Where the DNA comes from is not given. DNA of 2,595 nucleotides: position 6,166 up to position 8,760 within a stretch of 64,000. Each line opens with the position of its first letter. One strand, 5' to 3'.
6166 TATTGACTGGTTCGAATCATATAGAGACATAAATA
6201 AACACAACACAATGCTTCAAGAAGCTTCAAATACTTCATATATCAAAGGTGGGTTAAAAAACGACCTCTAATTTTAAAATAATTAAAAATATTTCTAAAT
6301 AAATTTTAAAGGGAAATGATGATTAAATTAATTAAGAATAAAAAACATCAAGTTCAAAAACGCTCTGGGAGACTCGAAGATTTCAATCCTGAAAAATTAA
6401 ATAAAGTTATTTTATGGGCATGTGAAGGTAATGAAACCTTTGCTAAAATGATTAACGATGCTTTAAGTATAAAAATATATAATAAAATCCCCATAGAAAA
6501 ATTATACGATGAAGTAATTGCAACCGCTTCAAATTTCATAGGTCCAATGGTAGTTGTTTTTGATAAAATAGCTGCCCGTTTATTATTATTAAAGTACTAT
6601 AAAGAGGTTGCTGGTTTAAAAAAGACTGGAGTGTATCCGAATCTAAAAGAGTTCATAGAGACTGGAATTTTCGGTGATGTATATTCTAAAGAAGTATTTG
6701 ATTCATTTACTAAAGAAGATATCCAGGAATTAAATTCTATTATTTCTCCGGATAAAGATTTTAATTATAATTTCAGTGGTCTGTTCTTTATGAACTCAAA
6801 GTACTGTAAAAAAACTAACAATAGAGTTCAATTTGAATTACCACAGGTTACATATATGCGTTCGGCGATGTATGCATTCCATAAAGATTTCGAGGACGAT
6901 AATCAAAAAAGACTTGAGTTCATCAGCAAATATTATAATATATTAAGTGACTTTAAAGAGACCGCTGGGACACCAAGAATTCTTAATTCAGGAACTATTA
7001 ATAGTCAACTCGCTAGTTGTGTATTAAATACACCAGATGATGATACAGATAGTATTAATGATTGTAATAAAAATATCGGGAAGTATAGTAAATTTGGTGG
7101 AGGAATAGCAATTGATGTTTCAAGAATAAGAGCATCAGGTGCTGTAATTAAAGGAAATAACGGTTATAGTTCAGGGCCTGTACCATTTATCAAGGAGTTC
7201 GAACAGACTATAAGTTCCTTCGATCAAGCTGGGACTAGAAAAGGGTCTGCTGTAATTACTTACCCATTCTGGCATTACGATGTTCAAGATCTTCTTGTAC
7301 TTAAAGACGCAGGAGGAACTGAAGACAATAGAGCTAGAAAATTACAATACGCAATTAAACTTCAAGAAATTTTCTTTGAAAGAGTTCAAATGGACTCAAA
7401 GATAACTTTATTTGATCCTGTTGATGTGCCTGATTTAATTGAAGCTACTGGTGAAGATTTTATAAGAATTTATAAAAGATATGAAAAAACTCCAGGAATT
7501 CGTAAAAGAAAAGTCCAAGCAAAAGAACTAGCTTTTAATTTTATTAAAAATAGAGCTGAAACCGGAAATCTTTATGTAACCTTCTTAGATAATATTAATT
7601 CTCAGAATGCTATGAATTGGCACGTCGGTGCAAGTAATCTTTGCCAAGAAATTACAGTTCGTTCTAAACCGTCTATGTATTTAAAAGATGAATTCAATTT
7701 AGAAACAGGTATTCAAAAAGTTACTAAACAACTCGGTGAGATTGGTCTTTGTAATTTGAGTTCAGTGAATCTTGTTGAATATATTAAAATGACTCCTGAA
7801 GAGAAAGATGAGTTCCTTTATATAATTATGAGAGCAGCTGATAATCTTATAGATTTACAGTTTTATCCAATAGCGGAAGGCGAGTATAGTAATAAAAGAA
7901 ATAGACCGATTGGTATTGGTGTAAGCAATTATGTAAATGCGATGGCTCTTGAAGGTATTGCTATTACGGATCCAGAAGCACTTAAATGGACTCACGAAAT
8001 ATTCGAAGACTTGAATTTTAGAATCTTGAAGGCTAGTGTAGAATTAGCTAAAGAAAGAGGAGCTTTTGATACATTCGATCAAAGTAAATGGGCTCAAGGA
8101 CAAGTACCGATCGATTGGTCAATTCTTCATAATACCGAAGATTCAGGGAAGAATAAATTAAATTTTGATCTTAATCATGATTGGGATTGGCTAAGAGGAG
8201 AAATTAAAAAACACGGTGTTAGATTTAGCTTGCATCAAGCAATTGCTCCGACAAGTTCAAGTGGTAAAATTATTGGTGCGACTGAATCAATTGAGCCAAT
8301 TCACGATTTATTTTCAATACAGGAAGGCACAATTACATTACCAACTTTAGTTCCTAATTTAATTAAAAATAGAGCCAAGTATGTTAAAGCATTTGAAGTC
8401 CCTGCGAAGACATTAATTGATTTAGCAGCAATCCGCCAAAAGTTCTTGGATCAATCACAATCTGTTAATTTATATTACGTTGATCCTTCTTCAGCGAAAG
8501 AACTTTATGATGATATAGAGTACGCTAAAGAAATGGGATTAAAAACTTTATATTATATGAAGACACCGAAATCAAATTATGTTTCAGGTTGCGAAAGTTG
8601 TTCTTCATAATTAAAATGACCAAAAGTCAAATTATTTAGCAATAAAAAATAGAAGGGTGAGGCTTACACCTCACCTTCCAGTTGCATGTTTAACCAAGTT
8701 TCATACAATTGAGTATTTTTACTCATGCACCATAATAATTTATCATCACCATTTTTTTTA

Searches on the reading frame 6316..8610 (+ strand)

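Call 9: search_protein_families(library=phrogs, proteins=[window:6316-8610:+], max_evalue=0.00001)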
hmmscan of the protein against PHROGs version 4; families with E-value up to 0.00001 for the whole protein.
window:6316-8610:+ (764 aa): 10 families
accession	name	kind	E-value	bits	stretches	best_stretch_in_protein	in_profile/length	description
phrog_84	-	DNA, RNA and nucleotide metabolism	2e-224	748.8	1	5-763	57-795/975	ribonucleoside-diphosphate reductase large subunit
phrog_3987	-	DNA, RNA and nucleotide metabolism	4.6e-130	435.3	1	11-485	4-461/467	ribonucleotide reductase large subunit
phrog_3844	-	moron, auxiliary metabolic gene and host takeover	3.2e-113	380.1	1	317-763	1-450/451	NrdA-like aerobic NDP reductase large subunit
phrog_6132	-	DNA, RNA and nucleotide metabolism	8.8e-31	108.7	1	86-307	76-290/530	ribonucleotide reductase large subunit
phrog_22953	-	DNA, RNA and nucleotide metabolism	2.2e-22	81.1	1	267-384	3-120/201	ribonucleotide reductase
phrog_30939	-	DNA, RNA and nucleotide metabolism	9e-15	54.6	1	198-332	464-596/977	ribonucleotide reductase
phrog_36555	-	DNA, RNA and nucleotide metabolism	1.3e-14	55.4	1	623-751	3-139/172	ribonucleotide reductase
phrog_12229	-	DNA, RNA and nucleotide metabolism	4.8e-12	46.1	1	194-315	38-158/577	ribonucleotide reductase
phrog_367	-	DNA, RNA and nucleotide metabolism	5e-07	29.3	0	264-309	214-259/701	ribonucleotide reductase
phrog_10616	-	DNA, RNA and nucleotide metabolism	5.2e-07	30.8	0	680-732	6-57/111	ribonucleotide reductase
